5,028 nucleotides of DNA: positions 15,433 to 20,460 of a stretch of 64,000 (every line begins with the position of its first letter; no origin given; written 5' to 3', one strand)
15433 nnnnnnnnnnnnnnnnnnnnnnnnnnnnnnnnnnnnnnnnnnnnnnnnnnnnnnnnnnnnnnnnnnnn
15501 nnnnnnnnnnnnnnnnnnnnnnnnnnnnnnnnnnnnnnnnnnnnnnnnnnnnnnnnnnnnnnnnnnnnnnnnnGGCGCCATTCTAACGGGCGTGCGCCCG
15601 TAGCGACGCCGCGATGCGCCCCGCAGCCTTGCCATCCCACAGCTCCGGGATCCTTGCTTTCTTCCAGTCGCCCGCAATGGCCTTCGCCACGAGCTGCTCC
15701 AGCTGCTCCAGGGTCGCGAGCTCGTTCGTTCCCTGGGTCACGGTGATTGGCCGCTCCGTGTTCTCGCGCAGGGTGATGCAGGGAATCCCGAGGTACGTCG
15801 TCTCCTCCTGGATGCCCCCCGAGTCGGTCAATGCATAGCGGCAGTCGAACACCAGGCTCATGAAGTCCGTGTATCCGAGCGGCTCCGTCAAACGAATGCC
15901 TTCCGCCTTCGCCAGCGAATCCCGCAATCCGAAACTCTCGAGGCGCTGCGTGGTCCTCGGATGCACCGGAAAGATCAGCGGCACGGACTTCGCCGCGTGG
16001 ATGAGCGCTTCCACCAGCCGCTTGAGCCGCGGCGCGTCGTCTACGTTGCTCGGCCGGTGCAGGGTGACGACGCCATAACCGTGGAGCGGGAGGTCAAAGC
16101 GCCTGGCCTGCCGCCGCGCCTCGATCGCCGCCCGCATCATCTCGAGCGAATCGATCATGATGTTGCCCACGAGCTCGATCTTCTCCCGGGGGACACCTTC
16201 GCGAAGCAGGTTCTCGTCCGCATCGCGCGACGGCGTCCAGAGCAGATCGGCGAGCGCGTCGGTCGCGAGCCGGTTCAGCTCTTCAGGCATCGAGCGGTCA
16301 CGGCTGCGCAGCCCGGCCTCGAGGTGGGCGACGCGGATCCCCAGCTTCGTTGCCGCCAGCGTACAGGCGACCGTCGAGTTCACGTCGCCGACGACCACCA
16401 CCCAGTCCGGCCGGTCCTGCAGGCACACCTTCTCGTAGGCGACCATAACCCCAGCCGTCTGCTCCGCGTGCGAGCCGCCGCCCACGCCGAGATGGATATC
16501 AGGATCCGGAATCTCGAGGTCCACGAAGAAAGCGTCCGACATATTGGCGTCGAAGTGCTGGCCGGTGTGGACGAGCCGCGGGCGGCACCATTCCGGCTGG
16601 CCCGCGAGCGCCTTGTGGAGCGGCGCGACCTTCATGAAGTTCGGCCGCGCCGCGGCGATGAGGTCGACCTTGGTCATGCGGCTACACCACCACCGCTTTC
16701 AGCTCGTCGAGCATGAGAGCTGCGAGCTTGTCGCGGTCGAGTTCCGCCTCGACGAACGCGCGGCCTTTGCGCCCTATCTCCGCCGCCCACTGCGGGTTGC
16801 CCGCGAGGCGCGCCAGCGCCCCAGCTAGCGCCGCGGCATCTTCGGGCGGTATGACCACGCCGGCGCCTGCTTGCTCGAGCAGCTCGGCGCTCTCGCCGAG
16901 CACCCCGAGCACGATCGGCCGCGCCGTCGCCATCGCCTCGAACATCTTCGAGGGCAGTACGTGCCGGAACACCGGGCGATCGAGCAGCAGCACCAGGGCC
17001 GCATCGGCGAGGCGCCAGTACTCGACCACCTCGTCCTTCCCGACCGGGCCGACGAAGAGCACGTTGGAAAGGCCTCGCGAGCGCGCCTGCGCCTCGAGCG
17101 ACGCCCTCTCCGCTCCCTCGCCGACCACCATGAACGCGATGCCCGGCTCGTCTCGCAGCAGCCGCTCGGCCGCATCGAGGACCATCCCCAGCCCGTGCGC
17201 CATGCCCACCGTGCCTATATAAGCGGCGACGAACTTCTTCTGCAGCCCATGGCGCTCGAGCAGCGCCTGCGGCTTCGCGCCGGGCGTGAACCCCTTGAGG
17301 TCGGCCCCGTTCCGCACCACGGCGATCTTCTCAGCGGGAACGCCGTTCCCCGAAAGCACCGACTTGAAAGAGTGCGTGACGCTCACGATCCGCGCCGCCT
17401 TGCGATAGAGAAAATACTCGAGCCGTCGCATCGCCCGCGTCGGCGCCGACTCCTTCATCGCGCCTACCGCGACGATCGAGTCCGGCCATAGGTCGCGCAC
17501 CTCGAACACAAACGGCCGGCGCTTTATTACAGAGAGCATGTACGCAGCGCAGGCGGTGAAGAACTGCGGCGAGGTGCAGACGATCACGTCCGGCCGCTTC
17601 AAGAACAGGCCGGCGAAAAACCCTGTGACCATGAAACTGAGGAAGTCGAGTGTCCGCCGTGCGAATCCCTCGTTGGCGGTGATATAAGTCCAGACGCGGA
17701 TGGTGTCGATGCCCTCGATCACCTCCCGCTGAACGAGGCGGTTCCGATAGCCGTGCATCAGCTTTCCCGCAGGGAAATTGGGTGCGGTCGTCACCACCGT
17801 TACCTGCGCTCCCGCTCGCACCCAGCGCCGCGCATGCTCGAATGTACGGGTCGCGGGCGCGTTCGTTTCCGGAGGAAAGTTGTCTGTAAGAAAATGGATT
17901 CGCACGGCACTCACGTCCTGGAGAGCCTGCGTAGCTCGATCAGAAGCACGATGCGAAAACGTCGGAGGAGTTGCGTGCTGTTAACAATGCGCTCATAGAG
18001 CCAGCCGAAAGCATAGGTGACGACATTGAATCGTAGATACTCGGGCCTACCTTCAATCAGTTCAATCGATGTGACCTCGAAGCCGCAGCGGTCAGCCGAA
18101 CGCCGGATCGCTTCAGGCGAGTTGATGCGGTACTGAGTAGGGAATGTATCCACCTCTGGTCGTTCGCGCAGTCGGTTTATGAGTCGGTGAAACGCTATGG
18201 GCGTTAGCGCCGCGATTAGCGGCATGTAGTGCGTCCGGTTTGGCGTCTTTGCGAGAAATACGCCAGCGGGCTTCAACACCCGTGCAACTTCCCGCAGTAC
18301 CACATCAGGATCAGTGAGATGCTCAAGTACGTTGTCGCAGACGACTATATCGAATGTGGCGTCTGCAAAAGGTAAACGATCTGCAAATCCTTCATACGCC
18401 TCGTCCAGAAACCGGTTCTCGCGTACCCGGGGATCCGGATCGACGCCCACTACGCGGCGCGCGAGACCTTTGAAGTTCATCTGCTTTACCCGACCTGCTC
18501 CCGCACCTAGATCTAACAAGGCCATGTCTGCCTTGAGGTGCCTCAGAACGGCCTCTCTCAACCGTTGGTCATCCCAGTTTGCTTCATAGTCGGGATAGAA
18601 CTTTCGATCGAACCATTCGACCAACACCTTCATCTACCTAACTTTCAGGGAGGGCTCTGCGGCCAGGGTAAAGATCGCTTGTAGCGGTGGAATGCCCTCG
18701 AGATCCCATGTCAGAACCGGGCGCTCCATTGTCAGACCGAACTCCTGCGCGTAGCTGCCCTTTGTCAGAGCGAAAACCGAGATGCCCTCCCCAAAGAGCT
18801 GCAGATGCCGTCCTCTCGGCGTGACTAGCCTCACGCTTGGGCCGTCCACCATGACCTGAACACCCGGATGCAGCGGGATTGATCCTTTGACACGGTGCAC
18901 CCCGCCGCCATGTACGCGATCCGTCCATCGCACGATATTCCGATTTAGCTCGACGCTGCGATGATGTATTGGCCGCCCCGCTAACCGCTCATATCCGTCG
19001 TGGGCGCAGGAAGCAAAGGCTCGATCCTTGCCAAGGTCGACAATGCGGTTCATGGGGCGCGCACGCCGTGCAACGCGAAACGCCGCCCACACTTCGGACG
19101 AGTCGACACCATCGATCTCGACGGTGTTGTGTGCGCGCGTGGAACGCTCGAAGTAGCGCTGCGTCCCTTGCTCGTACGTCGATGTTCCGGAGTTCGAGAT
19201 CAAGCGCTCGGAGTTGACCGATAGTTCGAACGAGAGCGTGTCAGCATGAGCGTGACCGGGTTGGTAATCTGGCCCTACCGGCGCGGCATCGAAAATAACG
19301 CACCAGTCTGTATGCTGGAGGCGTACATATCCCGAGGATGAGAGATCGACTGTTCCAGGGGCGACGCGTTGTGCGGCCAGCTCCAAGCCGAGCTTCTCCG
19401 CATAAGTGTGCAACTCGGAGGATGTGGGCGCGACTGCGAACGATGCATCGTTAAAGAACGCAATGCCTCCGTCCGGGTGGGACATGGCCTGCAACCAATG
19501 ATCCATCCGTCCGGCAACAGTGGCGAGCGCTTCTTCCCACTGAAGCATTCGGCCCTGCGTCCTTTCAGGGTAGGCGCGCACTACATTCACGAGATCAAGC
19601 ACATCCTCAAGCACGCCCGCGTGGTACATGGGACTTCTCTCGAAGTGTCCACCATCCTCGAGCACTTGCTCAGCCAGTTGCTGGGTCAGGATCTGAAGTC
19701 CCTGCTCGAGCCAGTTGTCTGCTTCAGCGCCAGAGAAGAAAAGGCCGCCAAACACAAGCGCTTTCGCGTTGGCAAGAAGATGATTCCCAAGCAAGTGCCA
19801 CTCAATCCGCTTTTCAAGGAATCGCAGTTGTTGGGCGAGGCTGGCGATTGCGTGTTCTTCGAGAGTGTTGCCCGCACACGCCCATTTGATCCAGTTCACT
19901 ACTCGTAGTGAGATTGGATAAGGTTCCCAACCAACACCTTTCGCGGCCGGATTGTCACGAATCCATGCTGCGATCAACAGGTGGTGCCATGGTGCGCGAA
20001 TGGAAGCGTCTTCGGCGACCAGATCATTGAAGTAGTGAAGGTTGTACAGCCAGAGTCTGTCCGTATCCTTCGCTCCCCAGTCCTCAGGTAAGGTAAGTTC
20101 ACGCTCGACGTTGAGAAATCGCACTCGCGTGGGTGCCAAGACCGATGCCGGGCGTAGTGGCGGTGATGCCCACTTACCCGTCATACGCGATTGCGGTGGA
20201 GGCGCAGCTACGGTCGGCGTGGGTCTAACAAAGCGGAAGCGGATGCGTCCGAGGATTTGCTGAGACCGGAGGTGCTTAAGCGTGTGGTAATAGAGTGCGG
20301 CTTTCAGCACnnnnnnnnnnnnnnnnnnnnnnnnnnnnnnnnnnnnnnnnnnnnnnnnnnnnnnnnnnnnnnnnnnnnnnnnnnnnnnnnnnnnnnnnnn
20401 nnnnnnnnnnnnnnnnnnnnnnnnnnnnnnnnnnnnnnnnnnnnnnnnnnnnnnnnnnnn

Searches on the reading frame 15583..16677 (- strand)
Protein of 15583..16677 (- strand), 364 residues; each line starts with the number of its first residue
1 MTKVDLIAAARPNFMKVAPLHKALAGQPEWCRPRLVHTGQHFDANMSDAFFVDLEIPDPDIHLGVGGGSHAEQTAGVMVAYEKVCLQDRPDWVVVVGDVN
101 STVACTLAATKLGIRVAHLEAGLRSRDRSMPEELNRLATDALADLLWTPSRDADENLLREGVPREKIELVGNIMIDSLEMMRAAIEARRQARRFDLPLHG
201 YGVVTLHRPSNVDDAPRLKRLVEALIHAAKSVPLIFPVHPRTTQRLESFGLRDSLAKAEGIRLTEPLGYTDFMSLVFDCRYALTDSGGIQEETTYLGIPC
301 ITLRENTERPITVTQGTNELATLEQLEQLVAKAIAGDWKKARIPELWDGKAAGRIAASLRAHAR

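Call 10: search_protein_families(library=pfam, proteins=[window:15583-16677:-], max_evalue=0.01)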
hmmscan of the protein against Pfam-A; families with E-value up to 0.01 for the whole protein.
window:15583-16677:- (364 aa): 2 families
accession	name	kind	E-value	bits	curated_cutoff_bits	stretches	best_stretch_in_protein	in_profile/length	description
PF02350.25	Epimerase_2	-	5.1e-97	325.3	30.6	1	31-359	9-346/347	UDP-N-acetylglucosamine 2-epimerase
PF13579.12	Glyco_trans_4_4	-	7.7e-06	26.8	29.7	1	79-172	61-157/158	Glycosyl transferase 4-like domain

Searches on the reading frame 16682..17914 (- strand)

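Call 10: search_protein_families(library=pfam, proteins=[window:16682-17914:-], max_evalue=0.01)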
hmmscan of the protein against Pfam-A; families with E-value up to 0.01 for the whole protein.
window:16682-17914:- (410 aa): 5 families
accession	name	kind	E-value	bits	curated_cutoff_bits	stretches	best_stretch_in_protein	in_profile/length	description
PF13692.12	Glyco_trans_1_4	-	1.1e-19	71.6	27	1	230-371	4-140/142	Glycosyl transferases group 1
PF00534.26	Glycos_transf_1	-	2.8e-18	66.5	26.4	1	224-385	11-170/172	Glycosyl transferases group 1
PF13579.12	Glyco_trans_4_4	-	2.9e-18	67.1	29.7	1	20-203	3-158/158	Glycosyl transferase 4-like domain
PF13439.12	Glyco_transf_4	-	3.1e-15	57.1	28.5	1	22-206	6-168/170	Glycosyltransferase Family 4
PF13524.12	Glyco_trans_1_2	-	4.7e-07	30.3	25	1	251-400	8-141/144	Glycosyl transferase-like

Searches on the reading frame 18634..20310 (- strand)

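Call 53: search_protein_families(library=pfam, proteins=[window:18634-20310:-], max_evalue=0.0001)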
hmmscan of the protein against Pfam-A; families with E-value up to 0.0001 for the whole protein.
window:18634-20310:- (558 aa): 2 families
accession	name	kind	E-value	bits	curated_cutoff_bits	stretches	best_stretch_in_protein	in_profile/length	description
PF07940.18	Hepar_II_III_C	-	1.5e-49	169.1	24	1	320-529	6-216/237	Heparinase II/III-like, C-terminal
PF16889.11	Hepar_II_III_N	-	4.3e-16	59.6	22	1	156-290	186-314/340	Heparinase II/III N-terminus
